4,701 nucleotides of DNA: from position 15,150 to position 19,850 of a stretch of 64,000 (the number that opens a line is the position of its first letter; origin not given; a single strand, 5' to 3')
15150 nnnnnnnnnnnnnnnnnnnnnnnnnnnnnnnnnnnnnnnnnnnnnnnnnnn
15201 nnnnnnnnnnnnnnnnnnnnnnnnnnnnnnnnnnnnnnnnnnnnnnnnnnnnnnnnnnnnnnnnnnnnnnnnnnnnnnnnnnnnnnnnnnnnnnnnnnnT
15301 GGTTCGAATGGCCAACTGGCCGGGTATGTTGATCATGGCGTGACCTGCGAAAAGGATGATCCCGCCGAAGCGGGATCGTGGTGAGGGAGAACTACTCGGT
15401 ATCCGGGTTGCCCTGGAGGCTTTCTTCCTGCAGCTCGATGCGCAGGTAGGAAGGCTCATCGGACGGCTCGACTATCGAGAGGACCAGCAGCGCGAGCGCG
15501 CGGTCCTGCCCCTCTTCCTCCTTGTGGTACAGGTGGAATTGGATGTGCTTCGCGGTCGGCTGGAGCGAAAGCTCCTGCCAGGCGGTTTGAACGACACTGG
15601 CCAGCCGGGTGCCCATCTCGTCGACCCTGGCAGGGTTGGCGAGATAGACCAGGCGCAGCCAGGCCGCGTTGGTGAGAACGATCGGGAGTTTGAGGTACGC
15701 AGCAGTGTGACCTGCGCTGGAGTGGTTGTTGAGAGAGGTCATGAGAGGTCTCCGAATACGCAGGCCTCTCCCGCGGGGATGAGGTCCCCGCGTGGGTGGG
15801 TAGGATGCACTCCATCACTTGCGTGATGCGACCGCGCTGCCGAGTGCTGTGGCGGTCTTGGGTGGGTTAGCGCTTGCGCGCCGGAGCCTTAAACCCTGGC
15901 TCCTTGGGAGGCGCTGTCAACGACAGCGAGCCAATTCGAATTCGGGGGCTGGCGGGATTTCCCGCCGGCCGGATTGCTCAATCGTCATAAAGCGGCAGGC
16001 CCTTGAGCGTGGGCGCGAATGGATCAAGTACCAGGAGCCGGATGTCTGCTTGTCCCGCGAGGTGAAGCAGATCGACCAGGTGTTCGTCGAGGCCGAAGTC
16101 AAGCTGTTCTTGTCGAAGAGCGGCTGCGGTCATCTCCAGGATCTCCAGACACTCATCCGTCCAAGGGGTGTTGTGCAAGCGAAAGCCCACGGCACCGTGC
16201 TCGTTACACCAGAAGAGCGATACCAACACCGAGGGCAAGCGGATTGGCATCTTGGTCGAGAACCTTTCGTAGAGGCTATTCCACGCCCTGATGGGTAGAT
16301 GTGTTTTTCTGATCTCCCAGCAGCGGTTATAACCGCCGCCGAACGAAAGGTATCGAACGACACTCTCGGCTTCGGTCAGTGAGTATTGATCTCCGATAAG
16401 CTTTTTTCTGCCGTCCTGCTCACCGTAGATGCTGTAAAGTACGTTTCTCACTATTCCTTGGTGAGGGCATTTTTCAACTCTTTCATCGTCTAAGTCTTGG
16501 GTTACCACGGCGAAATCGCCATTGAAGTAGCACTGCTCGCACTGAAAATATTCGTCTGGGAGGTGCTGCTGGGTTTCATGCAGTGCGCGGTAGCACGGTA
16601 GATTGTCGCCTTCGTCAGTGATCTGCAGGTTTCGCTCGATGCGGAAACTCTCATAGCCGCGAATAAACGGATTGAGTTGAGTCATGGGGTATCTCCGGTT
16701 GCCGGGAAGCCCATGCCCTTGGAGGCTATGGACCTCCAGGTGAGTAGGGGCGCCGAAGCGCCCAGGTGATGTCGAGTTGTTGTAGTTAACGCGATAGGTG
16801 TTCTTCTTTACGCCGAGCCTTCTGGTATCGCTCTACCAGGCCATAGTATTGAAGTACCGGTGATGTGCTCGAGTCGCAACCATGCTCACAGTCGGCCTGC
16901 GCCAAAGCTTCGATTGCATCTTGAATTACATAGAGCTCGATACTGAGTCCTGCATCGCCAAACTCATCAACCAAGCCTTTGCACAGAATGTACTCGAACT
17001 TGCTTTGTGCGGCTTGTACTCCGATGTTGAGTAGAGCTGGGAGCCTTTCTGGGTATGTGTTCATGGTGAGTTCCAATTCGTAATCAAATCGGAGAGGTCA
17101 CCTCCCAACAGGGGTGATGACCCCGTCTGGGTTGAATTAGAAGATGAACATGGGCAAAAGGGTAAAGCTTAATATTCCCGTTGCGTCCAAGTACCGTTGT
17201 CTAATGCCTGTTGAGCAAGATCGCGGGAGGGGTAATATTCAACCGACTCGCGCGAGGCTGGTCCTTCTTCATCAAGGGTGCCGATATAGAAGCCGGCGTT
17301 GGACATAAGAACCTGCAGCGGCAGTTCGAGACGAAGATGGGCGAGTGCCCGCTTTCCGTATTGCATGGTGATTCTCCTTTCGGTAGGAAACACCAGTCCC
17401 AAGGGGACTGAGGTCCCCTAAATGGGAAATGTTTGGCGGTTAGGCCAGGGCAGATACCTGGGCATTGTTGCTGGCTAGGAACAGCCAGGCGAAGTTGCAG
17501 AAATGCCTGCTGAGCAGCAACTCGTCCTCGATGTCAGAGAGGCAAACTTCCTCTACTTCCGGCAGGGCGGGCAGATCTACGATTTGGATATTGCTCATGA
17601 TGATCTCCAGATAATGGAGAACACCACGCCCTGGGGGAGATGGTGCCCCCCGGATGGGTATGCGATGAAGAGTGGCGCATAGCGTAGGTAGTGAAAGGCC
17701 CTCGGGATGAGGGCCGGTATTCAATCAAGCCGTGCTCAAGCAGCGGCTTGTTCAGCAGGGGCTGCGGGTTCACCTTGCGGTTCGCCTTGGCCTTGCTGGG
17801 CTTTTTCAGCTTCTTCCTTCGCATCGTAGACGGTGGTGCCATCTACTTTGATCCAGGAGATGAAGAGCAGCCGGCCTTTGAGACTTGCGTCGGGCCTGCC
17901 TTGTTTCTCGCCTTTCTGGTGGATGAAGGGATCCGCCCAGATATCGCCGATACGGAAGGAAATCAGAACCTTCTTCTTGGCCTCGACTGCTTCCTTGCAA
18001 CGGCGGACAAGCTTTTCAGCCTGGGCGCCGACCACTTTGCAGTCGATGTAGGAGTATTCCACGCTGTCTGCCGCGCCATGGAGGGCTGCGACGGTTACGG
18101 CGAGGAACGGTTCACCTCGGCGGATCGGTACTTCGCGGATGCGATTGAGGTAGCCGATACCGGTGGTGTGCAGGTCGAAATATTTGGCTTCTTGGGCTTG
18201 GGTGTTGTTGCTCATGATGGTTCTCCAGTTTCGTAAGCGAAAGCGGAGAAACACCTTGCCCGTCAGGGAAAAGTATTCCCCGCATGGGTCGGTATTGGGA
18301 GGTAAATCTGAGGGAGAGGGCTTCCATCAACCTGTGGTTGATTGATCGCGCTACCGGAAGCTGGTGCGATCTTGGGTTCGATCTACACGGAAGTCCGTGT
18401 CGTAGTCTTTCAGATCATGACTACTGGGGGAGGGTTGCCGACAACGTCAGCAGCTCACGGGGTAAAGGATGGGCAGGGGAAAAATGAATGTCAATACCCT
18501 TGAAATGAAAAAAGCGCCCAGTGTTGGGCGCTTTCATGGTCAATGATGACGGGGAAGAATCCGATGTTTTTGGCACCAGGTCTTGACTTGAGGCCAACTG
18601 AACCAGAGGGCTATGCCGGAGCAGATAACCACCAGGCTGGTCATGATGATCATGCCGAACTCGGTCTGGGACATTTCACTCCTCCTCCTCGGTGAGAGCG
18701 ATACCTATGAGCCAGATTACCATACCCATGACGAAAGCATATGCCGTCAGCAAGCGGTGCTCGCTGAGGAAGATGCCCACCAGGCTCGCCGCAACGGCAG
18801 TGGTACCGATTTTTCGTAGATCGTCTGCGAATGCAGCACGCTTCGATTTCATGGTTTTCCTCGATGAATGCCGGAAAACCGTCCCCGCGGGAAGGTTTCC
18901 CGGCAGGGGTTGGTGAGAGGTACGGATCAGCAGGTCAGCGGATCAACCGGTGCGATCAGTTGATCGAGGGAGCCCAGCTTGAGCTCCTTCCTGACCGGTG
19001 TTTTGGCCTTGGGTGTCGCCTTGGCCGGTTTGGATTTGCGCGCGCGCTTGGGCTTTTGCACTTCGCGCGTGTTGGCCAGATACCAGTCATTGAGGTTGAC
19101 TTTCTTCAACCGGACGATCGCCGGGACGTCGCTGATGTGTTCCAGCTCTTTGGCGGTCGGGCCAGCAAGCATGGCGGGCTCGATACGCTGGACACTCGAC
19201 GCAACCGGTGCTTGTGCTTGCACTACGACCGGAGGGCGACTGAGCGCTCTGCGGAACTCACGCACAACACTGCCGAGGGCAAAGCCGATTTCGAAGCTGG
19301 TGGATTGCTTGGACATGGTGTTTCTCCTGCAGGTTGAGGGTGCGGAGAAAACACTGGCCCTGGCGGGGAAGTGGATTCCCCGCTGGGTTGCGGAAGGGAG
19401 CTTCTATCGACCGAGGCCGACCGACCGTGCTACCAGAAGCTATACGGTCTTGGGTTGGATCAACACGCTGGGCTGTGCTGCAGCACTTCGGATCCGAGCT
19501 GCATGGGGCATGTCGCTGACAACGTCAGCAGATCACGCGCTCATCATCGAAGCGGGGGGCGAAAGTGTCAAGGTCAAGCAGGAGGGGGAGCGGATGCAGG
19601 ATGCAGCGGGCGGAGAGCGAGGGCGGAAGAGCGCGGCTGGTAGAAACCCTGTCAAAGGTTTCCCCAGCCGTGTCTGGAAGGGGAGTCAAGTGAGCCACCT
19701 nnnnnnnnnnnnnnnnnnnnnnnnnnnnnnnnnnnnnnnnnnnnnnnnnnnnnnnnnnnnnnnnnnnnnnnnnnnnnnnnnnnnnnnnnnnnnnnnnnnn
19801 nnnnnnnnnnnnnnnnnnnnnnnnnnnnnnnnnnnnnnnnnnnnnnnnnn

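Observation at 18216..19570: Two genes carry homologous ~260-bp upstream leader elements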

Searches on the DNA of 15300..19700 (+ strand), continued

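Call 43: search_dna_similar(query=window:18213-18490:-, collection=ecoli_genomes, mode=distant, max_rows=15, max_evalue=0.001)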
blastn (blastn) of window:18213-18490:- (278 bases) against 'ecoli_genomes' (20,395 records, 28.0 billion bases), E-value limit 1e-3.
No match.

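Call 46: search_with_rna_model(model_id=R1, sources=[L082, L083, L084, L085, L086, L087, L088, L089, L090, L091, L092, L093, L094, L095, L096, L097, L098, L099, L100, L101, L102, L103, L104, L105, L106, L107, L108, L109, L110, L111, L112, L113, L114, L115, L116, L117, L118, L119, L120, L121, L122, L123, L124, L125, L126, L127, L128, L129, L130, L131, L132, L133, L134, L135, L136, L137, L138, L139, L140, L141, L142, L143, L144, L145, L146, L147, L148, L149, L150, L151, L152, L153, L154, L155, L156, L157, L158, L159, L160, L161], max_evalue=0.01)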
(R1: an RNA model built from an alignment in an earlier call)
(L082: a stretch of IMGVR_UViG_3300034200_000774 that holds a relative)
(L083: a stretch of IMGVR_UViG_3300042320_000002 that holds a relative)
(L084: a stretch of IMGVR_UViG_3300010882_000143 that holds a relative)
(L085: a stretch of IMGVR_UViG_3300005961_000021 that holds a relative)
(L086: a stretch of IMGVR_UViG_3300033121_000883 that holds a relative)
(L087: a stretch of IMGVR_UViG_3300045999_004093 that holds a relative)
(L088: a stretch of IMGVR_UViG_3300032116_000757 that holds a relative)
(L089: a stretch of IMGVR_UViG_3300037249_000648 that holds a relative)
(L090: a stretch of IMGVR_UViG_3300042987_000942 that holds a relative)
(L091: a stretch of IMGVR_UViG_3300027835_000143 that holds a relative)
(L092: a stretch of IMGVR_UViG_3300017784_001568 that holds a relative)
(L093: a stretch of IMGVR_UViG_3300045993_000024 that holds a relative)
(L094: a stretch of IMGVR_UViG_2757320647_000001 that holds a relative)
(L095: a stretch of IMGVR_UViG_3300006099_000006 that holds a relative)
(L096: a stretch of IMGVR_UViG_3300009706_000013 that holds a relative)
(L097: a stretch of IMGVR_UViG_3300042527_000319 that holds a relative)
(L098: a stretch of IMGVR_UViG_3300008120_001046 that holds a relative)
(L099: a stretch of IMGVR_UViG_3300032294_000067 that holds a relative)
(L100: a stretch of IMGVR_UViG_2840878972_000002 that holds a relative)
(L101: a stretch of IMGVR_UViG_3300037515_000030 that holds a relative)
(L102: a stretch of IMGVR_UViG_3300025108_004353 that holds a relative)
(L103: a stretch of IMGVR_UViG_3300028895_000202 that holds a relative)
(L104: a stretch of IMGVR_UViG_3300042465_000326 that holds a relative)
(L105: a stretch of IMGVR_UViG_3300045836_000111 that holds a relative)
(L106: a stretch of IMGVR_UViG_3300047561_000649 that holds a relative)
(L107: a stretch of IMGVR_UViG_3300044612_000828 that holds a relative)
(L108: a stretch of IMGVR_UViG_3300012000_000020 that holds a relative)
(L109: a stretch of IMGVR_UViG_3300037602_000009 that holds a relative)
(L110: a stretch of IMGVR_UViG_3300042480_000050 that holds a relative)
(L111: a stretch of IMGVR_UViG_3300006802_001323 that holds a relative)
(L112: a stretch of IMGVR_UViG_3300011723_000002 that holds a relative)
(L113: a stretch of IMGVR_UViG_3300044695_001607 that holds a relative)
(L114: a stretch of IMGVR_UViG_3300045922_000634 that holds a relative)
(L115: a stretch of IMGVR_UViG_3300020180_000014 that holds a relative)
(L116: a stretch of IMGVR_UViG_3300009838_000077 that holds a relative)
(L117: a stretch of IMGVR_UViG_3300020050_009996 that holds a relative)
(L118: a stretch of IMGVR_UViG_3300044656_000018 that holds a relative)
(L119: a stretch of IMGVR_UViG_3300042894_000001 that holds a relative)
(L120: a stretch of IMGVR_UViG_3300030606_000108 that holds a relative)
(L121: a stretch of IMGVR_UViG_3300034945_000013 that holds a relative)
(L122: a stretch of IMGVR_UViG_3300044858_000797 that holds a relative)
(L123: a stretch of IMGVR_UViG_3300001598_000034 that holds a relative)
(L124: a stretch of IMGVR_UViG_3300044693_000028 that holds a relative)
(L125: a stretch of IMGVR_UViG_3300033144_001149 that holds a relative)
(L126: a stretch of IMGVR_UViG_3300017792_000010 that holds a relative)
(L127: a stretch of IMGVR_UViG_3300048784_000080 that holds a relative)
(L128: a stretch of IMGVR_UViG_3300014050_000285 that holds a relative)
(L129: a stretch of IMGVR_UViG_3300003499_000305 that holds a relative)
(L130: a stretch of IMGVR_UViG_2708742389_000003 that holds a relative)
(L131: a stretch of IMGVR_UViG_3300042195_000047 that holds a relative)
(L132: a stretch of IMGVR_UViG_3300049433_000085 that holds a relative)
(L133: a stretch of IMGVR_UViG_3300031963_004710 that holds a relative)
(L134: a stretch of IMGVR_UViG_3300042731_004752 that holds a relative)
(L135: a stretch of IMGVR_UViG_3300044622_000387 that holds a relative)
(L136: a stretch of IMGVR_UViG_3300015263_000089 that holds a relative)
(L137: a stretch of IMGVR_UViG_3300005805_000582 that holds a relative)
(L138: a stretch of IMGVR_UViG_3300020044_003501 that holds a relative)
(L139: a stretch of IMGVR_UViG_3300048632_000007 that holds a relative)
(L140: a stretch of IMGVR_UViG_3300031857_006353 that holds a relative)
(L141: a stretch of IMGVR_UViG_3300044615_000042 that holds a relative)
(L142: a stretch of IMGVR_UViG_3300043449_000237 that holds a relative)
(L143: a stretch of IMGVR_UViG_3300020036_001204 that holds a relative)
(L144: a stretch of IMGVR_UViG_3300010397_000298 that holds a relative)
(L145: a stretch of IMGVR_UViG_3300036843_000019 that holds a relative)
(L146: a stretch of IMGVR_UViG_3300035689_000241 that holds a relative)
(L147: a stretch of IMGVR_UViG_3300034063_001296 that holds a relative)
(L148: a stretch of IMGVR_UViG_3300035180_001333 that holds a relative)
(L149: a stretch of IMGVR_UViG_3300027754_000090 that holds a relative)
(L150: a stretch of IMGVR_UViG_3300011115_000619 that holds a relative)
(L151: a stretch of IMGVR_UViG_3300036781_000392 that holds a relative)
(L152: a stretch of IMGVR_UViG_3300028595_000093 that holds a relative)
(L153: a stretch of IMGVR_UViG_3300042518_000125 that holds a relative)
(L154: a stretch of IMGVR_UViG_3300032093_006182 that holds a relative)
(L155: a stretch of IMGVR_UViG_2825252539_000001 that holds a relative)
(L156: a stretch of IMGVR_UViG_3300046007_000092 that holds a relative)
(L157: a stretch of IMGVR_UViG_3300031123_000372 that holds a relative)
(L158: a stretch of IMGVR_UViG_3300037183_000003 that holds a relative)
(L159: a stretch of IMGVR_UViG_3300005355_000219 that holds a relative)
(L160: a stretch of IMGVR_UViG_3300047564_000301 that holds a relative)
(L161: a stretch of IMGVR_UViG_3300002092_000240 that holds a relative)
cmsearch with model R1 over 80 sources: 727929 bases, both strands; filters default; matches with E-value up to 0.01: 3.
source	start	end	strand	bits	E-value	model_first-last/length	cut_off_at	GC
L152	8898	8918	-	16.8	0.0062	15-35/150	no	0.52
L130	2556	2575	+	16.5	0.0077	16-35/150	no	0.6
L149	1603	1625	-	16.5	0.0079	14-36/150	no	0.48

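Call 80: search_with_rna_model(model_id=R2, source=window, filters=off, max_evalue=1)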
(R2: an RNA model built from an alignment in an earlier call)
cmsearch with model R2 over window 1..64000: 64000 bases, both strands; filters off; matches with E-value up to 1: 12.
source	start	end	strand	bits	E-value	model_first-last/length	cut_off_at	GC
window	19314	19390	-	91.2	2.9e-21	1-75/75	no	0.61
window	18213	18291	-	42.5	6.5e-09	1-75/75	no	0.53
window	13664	13728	-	28.4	2.3e-05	1-75/75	no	0.68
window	18850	18912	-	23.3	0.00045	1-75/75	no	0.6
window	17596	17657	-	21.9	0.0011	1-75/75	no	0.6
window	17364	17425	-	20.1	0.003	1-75/75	no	0.53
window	16683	16743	-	19.5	0.0044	1-75/75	no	0.62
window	17062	17134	-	18.4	0.0081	1-75/75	no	0.53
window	50990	51053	-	15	0.06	1-75/75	no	0.61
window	14010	14066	-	14.4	0.082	1-75/75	no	0.63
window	11480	11558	-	13.5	0.14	1-75/75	no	0.58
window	15740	15799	-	10.8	0.68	1-75/75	no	0.68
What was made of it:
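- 18850..18912 (-): Stand-alone P5-P6 module, with no radC core, before the 58-aa membrane-like ORF at 18676-18852. Model R2, E=0.00045 with filters off (call 80).
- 17596..17657 (-): Stand-alone P5-P6 module before the small ORF that starts at 17598. Model R2, E=0.0011 (call 80).
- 17364..17425 (-): Stand-alone P5-P6 module before the 65-aa ORF at 17169-17366. Model R2, E=0.003 (call 80).
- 17062..17134 (-): Stand-alone P5-P6 module before the 92-aa ORF at 16786-17064. Model R2, E=0.0081 (call 80).
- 16683..16743 (-): Stand-alone P5-P6 module before the DUF5983-domain gene at 15978-16685. Model R2, E=0.0044 (call 80).
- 15740..15806 (-): 3' module of the c15 leader. P5 is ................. 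Helix P6 pairs GAGAGG with CCTCTC next to the ATG at 15742 of a 116-aa gene (15392-15742). It is only a weak R2 match, E=0.68 (call 80).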
